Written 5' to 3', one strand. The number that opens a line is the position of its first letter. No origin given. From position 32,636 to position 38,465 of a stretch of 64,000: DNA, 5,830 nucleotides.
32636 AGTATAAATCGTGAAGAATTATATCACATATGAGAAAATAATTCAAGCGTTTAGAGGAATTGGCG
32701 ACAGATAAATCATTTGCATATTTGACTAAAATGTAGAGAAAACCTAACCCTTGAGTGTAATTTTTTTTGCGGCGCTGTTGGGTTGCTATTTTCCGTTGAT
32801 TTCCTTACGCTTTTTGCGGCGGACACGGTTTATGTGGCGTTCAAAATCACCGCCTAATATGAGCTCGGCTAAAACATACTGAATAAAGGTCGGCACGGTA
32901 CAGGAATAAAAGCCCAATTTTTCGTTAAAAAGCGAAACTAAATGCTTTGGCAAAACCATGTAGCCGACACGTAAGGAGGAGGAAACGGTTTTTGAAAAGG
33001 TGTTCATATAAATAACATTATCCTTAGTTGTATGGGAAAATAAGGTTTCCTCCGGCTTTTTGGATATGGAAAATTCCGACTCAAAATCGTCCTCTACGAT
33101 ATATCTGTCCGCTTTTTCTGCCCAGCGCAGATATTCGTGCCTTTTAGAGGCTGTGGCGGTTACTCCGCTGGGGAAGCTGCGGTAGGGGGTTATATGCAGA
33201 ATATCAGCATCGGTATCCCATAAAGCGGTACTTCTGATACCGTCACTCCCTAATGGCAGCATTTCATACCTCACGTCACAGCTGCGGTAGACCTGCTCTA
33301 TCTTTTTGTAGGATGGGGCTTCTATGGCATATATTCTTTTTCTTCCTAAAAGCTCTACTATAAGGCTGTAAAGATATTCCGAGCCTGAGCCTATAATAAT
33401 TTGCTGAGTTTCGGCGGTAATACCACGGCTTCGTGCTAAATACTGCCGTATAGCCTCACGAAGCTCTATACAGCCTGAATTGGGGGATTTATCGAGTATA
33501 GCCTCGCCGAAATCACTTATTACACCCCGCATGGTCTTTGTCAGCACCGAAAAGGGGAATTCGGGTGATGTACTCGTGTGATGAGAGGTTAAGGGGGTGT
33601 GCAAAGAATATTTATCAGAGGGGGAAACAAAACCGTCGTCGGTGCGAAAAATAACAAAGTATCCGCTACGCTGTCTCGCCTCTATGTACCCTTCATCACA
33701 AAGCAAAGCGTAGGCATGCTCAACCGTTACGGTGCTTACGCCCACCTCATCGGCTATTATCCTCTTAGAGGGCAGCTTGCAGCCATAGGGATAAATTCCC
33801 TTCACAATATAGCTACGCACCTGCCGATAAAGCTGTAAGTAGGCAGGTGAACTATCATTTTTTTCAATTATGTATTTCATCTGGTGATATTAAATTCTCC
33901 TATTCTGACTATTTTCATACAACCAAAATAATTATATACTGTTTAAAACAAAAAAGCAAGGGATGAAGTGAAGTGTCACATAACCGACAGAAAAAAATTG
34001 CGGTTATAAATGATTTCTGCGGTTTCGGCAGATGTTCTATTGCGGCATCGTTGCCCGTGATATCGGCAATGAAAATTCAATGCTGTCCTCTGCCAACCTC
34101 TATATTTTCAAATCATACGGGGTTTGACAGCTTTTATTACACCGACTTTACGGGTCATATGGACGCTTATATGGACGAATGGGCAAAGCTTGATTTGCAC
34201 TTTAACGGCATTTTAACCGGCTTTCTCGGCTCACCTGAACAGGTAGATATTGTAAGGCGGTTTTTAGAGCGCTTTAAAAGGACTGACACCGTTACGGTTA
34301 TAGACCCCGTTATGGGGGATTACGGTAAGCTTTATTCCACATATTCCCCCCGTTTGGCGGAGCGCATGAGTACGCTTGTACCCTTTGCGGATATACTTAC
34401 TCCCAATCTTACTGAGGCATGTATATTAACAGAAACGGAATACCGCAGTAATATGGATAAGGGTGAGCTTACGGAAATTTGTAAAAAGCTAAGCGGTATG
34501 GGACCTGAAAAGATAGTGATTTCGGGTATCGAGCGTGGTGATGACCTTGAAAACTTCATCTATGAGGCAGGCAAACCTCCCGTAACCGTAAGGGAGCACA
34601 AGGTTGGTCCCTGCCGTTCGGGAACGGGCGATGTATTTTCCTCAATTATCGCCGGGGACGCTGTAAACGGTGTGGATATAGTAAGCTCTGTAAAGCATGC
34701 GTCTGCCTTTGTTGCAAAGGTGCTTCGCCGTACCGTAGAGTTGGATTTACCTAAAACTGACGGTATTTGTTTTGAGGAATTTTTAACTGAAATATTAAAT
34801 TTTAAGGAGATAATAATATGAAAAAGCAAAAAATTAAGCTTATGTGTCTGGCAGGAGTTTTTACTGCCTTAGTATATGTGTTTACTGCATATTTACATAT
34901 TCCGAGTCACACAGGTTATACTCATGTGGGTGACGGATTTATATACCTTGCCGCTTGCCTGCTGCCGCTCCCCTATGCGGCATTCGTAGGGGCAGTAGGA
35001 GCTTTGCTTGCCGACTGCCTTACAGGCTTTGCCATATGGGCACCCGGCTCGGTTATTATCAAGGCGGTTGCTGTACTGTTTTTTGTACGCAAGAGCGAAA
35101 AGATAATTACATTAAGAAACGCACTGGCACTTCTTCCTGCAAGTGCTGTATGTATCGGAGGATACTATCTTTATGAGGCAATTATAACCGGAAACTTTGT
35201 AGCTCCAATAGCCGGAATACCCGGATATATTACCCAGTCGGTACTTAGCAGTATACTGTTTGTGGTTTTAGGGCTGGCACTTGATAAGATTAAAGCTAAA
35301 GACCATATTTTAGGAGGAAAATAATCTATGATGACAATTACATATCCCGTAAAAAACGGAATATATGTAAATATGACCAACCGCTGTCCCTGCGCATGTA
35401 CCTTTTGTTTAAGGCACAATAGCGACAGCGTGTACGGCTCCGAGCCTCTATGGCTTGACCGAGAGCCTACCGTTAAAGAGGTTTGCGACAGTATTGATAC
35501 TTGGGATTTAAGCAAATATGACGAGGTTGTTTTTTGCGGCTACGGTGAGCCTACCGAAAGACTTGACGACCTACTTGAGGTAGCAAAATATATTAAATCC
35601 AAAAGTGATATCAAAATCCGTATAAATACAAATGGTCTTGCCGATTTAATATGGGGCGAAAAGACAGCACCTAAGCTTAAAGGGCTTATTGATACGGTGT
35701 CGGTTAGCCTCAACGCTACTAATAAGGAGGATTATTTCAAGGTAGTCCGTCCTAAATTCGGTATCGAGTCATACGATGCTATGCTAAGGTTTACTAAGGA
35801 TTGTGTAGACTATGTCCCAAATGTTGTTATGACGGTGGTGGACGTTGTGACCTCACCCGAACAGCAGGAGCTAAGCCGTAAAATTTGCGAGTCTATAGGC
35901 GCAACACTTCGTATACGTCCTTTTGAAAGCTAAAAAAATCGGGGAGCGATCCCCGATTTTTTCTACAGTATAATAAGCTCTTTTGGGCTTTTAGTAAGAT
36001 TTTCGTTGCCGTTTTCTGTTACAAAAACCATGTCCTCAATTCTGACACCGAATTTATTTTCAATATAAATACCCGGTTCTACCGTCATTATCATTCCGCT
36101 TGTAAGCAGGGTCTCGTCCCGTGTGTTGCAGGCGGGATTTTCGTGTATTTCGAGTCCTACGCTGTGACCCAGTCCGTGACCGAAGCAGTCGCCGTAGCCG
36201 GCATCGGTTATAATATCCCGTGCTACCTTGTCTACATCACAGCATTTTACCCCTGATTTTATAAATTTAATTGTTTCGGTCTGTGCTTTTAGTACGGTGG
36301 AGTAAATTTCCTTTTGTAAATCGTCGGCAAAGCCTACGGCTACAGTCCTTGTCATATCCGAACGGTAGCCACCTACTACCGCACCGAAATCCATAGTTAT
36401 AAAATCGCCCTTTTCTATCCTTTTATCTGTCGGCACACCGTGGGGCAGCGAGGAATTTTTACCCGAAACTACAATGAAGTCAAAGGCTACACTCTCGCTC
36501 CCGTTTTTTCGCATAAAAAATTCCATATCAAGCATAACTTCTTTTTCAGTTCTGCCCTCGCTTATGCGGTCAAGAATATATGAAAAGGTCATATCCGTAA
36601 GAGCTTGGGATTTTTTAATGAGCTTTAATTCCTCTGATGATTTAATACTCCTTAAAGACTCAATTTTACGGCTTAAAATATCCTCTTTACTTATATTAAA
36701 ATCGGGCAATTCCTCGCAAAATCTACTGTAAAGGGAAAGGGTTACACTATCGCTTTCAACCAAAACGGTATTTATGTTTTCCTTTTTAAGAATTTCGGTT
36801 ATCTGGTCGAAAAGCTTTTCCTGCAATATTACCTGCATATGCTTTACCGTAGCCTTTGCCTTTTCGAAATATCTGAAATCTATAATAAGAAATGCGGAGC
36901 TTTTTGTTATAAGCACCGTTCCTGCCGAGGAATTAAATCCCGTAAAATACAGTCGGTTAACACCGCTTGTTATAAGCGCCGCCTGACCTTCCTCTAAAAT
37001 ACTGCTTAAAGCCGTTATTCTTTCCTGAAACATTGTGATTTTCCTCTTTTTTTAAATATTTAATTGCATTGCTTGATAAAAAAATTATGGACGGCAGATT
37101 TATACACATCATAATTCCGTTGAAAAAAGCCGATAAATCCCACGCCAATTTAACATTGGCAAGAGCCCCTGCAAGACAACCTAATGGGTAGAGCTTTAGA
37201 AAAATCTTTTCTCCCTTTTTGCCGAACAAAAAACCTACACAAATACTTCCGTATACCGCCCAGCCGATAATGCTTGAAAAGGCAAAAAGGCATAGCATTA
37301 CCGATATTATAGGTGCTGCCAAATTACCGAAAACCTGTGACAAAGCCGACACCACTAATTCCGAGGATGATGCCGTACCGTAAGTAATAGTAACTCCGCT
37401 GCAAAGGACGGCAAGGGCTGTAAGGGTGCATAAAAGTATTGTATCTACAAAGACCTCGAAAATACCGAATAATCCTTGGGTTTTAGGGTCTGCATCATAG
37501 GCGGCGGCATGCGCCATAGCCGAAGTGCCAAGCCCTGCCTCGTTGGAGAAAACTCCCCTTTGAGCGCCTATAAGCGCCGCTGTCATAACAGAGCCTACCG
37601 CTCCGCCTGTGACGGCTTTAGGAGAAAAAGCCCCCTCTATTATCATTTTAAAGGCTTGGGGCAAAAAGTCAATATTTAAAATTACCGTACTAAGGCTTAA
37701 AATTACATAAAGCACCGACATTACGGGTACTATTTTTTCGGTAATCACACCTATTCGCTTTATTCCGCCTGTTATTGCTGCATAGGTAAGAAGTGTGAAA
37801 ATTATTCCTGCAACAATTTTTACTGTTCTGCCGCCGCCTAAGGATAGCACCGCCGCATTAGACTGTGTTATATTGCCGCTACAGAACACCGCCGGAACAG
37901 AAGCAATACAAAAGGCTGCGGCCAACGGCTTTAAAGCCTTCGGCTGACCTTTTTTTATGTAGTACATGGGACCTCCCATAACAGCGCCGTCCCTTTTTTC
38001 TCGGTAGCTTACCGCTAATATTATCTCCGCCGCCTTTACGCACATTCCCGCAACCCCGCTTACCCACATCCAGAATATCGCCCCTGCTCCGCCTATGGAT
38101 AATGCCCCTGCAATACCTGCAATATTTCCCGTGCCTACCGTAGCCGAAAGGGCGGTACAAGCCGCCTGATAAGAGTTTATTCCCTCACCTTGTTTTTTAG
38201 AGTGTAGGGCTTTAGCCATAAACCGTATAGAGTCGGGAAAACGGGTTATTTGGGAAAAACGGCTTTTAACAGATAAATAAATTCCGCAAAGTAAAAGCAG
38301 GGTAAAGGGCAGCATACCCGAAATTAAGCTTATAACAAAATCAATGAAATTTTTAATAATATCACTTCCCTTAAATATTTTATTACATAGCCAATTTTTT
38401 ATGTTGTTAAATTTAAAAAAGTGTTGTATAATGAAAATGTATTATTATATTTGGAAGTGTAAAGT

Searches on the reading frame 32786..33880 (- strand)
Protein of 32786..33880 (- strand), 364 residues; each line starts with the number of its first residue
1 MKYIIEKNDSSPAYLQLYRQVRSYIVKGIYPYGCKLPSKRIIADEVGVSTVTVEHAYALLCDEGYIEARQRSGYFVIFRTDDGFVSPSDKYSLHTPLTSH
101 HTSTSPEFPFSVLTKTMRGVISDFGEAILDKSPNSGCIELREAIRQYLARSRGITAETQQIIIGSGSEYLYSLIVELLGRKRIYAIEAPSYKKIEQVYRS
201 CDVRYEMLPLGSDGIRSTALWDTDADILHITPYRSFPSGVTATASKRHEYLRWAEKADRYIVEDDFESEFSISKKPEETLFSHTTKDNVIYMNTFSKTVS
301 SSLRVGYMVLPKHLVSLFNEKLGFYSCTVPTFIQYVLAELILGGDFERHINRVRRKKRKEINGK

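Call 75: search_protein_families(library=pfam, proteins=[window:32786-33880:-], max_evalue=0.00001)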
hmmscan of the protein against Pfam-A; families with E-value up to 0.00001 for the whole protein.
window:32786-33880:- (364 aa): 2 families
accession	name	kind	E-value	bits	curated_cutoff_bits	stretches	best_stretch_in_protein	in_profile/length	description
PF00392.27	GntR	-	1.2e-12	47.7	27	1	14-76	2-64/64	Bacterial regulatory proteins, gntR family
PF00155.27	Aminotran_1_2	-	1.5e-11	44.5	19.7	1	133-348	40-269/361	Aminotransferase class I and II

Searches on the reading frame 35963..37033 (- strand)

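Call 75: search_protein_families(library=pfam, proteins=[window:35963-37033:-], max_evalue=0.00001)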
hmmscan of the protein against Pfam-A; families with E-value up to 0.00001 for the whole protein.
window:35963-37033:- (356 aa): 2 families
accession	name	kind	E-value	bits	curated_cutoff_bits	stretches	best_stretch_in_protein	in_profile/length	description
PF00557.29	Peptidase_M24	-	1.8e-67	227.6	23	1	138-340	2-208/208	Metallopeptidase family M24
PF01321.24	Creatinase_N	-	2.9e-17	63.8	22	1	17-115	15-116/128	Creatinase/Prolidase N-terminal domain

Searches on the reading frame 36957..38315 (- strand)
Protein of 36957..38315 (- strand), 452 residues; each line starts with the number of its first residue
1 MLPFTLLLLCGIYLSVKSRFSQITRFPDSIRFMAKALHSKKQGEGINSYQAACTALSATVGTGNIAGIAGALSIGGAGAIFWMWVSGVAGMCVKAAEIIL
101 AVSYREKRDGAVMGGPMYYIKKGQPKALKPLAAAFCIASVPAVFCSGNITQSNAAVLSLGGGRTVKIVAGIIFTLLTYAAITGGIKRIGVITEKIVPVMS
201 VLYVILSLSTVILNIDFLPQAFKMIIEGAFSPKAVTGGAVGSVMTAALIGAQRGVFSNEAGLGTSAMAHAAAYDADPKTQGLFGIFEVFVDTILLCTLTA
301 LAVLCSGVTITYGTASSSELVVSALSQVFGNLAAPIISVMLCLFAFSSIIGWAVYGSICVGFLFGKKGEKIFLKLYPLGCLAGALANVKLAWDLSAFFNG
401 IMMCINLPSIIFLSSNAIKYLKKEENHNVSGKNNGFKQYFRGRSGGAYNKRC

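Call 76: search_protein_families(library=pfam, proteins=[window:36957-38315:-], max_evalue=0.00001)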
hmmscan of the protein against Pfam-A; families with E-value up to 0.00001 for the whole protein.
window:36957-38315:- (452 aa): 1 family
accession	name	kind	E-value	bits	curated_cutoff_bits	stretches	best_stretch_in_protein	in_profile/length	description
PF01235.23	Na_Ala_symp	-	1.7e-109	367.2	24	1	39-432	6-387/392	Sodium:alanine symporter family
